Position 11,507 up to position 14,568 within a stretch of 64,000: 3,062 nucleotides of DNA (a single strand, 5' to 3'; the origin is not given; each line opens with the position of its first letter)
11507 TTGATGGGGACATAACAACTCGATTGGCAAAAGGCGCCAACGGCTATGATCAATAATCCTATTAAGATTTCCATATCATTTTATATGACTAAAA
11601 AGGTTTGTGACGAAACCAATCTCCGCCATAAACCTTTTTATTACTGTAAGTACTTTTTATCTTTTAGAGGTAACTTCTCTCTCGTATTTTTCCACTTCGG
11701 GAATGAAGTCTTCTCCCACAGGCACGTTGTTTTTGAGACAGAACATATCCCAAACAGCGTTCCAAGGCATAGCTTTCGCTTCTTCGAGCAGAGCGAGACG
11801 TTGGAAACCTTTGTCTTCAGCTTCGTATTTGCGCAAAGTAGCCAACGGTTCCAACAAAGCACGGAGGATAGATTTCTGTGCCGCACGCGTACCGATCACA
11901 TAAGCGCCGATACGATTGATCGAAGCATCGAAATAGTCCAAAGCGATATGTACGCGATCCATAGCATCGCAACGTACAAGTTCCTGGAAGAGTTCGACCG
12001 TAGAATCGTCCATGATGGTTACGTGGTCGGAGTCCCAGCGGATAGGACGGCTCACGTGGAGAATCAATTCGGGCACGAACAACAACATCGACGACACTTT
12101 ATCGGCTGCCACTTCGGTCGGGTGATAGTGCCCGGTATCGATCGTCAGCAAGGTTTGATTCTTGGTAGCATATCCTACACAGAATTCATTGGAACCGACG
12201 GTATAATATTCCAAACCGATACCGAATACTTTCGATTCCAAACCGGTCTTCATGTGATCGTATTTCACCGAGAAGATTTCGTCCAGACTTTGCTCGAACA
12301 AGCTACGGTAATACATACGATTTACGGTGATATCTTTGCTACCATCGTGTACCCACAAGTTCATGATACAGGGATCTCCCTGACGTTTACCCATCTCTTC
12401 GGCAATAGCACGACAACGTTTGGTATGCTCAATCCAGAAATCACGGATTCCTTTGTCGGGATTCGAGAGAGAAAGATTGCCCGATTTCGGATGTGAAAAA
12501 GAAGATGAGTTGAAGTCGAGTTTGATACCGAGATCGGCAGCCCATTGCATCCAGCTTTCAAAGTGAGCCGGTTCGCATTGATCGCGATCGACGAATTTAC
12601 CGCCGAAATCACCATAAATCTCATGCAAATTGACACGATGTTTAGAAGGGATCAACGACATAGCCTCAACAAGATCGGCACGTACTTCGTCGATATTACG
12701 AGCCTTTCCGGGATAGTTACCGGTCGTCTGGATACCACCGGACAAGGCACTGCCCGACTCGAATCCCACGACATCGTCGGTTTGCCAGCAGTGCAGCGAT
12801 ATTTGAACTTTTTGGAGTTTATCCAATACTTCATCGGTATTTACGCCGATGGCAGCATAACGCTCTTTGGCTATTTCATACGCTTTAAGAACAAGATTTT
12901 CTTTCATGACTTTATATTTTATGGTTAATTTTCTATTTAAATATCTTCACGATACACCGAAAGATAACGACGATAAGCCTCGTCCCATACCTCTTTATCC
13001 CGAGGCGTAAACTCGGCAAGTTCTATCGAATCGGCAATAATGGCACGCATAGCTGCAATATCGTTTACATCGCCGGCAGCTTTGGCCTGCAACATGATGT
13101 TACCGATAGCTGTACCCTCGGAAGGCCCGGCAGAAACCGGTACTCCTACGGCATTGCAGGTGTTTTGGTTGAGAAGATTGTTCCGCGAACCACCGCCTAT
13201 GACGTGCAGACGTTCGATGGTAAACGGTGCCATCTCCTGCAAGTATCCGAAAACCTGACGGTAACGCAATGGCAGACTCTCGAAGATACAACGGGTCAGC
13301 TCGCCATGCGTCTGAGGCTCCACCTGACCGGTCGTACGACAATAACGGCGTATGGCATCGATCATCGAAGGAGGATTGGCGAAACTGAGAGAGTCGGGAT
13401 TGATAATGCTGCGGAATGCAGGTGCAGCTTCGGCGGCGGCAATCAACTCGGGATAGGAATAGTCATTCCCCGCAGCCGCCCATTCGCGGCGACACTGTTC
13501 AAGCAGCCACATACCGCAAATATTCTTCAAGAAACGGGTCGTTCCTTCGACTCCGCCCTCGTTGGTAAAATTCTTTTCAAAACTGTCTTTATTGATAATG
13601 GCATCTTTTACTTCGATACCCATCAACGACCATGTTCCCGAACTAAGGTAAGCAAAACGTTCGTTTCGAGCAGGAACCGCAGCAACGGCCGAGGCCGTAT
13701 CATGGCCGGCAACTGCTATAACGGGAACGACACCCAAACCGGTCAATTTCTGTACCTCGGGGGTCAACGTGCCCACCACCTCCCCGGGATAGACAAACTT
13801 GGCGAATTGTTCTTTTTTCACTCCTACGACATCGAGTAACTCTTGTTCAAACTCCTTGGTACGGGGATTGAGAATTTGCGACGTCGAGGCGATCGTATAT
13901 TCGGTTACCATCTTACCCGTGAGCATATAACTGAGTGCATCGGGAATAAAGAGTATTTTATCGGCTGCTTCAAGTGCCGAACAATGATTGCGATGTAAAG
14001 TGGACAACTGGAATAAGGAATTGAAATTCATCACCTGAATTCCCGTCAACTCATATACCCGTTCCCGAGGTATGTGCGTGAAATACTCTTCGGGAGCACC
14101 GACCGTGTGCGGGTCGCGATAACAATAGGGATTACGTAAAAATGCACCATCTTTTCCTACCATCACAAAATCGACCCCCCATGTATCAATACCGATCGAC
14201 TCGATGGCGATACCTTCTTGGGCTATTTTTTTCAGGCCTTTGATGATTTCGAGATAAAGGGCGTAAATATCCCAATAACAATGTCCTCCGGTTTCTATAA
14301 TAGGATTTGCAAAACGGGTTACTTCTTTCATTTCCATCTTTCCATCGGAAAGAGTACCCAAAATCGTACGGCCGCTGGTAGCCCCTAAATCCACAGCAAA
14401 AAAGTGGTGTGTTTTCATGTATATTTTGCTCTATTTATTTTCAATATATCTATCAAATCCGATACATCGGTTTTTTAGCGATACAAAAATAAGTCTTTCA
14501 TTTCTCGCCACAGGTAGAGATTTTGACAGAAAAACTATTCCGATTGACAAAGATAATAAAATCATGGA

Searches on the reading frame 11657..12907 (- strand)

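Call 6: search_protein_families(library=pfam, proteins=[window:11657-12907:-], max_evalue=0.00001)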
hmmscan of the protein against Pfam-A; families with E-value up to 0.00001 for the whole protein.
window:11657-12907:- (416 aa): 1 family
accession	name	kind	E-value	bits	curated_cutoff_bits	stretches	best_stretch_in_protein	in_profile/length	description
PF06134.17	RhaA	-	1.4e-171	571.7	22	1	8-416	5-417/417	L-rhamnose isomerase (RhaA)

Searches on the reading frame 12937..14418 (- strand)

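Call 6: search_protein_families(library=pfam, proteins=[window:12937-14418:-], max_evalue=0.00001)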
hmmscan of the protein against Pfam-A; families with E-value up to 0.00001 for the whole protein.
window:12937-14418:- (493 aa): 2 families
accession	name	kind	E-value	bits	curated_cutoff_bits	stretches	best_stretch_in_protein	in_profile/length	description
PF02782.22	FGGY_C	-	2.9e-44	151.7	27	1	256-448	1-198/198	FGGY family of carbohydrate kinases, C-terminal domain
PF00370.27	FGGY_N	-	1.2e-34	120.4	28.8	1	7-245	3-243/245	FGGY family of carbohydrate kinases, N-terminal domain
